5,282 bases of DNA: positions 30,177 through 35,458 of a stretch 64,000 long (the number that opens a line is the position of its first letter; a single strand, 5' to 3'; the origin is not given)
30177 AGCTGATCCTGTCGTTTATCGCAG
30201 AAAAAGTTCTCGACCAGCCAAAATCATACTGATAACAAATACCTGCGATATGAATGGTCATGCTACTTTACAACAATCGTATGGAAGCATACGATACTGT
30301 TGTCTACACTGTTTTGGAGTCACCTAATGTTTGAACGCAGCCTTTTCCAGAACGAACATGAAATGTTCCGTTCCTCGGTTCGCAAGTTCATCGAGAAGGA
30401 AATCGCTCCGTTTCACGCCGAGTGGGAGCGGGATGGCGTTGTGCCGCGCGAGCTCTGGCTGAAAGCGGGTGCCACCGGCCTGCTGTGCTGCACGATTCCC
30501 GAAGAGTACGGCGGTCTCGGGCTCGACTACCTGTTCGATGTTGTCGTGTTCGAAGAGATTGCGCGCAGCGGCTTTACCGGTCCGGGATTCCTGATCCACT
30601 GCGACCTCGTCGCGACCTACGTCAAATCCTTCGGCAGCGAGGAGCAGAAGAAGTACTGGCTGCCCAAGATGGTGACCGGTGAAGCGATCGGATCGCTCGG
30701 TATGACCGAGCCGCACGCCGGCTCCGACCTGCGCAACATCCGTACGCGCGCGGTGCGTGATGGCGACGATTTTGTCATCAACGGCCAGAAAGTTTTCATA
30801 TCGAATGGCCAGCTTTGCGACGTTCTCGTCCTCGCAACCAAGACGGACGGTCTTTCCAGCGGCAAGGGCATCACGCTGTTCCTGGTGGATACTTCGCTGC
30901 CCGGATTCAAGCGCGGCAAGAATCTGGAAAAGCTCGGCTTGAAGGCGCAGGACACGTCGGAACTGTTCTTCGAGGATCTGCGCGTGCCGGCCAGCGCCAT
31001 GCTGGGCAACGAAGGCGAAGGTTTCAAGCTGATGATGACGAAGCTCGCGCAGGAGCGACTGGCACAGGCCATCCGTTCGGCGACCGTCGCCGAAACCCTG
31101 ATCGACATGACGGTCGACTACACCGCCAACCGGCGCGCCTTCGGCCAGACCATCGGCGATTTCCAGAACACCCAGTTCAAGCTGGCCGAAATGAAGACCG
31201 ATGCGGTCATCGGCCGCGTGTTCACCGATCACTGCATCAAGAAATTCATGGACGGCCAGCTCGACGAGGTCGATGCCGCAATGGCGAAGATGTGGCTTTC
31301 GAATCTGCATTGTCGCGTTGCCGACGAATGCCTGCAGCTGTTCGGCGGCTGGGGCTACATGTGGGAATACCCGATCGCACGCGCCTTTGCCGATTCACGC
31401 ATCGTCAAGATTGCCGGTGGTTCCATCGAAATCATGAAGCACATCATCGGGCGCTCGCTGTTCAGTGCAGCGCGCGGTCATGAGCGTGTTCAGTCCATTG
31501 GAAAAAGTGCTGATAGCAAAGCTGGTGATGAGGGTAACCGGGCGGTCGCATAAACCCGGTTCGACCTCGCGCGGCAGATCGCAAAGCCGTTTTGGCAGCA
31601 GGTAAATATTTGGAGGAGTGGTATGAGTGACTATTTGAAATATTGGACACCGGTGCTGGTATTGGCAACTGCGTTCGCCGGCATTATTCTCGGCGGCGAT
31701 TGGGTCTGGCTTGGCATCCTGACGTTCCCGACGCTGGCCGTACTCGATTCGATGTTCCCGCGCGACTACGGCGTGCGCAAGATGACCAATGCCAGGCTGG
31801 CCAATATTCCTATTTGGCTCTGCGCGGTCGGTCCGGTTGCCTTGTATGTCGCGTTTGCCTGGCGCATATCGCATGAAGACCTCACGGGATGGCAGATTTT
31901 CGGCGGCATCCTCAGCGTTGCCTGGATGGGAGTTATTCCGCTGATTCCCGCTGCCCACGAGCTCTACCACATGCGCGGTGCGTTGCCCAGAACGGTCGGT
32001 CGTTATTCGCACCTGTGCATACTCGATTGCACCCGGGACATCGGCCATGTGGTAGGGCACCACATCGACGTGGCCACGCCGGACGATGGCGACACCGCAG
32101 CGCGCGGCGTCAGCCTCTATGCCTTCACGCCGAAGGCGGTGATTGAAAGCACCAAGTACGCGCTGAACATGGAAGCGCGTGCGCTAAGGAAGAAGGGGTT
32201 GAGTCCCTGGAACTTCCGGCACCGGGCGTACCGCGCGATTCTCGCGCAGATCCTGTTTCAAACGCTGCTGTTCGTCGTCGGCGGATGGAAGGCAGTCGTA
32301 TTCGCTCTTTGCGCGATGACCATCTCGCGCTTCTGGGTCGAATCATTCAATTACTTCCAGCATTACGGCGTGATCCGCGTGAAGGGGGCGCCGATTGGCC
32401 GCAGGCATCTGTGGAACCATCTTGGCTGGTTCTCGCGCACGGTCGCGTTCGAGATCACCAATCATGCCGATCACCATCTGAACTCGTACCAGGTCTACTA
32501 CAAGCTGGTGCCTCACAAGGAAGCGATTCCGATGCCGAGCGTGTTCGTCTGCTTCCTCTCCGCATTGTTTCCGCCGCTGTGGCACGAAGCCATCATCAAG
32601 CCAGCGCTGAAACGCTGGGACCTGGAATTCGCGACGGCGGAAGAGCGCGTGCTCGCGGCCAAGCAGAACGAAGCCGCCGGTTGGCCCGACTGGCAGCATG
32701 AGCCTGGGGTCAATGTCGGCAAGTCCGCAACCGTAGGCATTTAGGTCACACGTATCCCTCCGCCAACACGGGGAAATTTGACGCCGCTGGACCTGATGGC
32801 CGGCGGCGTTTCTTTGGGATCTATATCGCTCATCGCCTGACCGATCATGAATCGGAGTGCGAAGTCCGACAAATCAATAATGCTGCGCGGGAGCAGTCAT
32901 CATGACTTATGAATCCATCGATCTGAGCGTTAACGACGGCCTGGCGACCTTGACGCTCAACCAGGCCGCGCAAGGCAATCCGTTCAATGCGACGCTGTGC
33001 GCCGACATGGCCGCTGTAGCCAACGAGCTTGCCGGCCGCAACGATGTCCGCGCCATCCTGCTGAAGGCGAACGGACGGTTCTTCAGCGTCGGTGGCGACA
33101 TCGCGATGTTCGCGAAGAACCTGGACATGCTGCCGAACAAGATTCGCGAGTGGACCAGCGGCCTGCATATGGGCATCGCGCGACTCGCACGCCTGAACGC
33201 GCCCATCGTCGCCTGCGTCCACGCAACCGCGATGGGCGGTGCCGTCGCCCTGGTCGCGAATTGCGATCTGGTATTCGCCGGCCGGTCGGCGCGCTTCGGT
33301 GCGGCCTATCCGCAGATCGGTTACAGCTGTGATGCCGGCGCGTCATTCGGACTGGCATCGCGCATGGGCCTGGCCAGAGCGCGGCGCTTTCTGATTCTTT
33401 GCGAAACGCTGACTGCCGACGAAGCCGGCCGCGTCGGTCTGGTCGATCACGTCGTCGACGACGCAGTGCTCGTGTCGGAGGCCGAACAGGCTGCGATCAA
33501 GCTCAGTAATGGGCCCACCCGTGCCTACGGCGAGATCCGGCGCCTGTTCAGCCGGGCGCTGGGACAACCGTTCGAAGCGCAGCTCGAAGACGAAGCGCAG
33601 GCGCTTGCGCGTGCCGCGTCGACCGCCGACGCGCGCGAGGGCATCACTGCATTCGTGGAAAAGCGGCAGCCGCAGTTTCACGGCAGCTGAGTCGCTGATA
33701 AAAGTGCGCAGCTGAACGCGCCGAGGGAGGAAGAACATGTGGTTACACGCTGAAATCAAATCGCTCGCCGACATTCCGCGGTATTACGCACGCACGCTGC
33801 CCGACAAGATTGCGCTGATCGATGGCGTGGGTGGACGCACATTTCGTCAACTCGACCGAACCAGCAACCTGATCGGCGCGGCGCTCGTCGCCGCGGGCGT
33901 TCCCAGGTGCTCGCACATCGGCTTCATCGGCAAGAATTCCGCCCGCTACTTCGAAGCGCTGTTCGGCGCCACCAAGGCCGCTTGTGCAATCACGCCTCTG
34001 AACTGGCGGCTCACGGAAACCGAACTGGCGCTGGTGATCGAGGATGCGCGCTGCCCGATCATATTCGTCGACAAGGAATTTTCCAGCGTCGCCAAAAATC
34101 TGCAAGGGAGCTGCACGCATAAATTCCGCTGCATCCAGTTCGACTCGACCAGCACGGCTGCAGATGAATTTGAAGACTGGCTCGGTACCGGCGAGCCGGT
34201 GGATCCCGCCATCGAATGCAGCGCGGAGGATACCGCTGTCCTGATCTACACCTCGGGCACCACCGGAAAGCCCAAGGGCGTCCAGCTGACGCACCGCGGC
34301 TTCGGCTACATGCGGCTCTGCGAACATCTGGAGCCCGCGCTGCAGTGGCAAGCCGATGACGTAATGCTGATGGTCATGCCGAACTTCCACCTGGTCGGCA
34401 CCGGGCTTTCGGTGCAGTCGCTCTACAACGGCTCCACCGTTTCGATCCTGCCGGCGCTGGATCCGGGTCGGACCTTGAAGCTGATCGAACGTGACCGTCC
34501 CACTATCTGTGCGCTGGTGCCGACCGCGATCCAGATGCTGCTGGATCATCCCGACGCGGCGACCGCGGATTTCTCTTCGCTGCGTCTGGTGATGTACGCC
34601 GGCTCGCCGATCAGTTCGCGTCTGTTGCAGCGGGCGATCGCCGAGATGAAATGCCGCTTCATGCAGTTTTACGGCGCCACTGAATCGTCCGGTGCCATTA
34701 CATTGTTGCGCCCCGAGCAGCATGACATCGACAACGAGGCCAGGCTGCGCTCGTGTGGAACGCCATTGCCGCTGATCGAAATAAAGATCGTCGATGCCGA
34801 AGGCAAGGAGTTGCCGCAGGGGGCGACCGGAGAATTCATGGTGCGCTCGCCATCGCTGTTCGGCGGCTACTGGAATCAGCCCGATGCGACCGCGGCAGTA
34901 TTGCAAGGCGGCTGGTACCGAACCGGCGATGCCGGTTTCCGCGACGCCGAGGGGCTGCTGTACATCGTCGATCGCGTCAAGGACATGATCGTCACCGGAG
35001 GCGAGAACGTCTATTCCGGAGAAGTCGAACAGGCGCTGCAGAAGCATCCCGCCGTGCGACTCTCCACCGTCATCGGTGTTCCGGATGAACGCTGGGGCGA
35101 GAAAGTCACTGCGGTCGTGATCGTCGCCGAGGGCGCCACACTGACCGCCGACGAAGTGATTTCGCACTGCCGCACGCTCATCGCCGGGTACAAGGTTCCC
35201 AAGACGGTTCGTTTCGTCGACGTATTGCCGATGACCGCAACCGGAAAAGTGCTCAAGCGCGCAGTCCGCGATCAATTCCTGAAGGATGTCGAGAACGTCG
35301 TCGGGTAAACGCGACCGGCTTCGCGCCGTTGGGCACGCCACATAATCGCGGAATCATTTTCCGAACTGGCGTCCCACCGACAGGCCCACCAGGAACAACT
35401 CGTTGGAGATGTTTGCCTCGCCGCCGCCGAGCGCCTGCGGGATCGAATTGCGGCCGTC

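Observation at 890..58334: Recurrent GTATG-N4-CATAC palindrome in front of at least ten operons: candidate operator of a single undescribed lipid/hydrocarbon regulon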

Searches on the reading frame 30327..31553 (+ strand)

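Call 11: search_protein_families(library=pfam, proteins=[window:30327-31553:+], max_evalue=0.00001)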
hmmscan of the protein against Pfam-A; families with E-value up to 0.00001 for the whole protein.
window:30327-31553:+ (408 aa): 4 families
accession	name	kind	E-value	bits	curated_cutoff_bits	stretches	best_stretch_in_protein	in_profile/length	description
PF00441.29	Acyl-CoA_dh_1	-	2.7e-41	141.6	22.4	1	230-378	1-149/150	Acyl-CoA dehydrogenase, C-terminal domain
PF02771.21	Acyl-CoA_dh_N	-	7.5e-38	129.8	22.9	1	9-119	2-113/113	Acyl-CoA dehydrogenase, N-terminal domain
PF02770.24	Acyl-CoA_dh_M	-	8.6e-25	87.2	33.3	1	124-217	2-96/97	Acyl-CoA dehydrogenase, middle domain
PF08028.16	Acyl-CoA_dh_2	-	4.3e-08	34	22.7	1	254-360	10-126/134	Acyl-CoA dehydrogenase, C-terminal domain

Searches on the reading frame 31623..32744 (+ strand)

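Call 11: search_protein_families(library=pfam, proteins=[window:31623-32744:+], max_evalue=0.00001)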
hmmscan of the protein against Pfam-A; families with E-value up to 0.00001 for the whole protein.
window:31623-32744:+ (373 aa): 1 family
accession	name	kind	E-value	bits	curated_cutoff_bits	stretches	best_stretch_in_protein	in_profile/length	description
PF00487.30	FA_desaturase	-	1.5e-16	61.4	29.7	1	89-299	2-235/253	Fatty acid desaturase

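Call 22: search_protein_families(library=ncbifam, proteins=[window:31623-32744:+], max_evalue=0.001)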
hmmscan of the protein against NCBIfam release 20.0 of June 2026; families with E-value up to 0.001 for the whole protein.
window:31623-32744:+ (373 aa): 0 families

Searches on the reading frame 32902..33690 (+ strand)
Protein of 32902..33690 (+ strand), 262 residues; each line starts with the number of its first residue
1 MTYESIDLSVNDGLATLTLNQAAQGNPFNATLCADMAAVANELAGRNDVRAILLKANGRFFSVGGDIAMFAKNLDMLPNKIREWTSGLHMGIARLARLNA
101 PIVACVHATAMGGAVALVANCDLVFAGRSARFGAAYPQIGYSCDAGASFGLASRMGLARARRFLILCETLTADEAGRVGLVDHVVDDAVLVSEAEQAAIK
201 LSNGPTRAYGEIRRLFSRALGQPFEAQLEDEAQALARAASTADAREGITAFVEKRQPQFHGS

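Call 12: search_protein_families(library=pfam, proteins=[window:32902-33690:+], max_evalue=0.00001)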
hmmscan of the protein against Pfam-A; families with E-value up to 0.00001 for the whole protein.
window:32902-33690:+ (262 aa): 2 families
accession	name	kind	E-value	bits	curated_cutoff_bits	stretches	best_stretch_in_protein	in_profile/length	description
PF00378.25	ECH_1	-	1.1e-43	149.9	27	1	11-261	3-250/251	Enoyl-CoA hydratase/isomerase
PF16113.10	ECH_2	-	5.9e-22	79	27.2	1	15-253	2-240/335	Enoyl-CoA hydratase/isomerase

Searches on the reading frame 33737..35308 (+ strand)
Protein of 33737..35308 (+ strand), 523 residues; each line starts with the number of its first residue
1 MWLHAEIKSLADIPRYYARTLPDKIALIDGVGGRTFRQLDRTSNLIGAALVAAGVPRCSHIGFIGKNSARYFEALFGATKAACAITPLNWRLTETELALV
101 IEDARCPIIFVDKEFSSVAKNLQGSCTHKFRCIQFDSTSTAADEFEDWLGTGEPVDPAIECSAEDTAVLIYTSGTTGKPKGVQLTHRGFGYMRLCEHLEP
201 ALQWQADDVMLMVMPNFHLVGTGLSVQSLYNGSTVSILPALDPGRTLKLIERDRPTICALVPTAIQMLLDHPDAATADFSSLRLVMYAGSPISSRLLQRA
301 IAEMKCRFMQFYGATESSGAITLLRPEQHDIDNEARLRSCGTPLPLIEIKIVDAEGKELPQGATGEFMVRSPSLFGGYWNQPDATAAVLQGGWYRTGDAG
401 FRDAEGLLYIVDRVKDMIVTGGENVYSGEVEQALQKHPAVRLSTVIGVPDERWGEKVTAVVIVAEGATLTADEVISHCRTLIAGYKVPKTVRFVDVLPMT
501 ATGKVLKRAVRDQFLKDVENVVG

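Call 12: search_protein_families(library=pfam, proteins=[window:33737-35308:+], max_evalue=0.00001)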
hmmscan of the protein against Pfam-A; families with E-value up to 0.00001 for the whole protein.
window:33737-35308:+ (523 aa): 2 families
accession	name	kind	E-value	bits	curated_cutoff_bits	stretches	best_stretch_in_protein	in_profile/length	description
PF00501.34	AMP-binding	-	1.8e-84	284.2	29.9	1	18-379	5-384/384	AMP-binding enzyme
PF13193.12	AMP-binding_C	-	3.3e-20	73.2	24.5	1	429-504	1-76/76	AMP-binding enzyme C-terminal domain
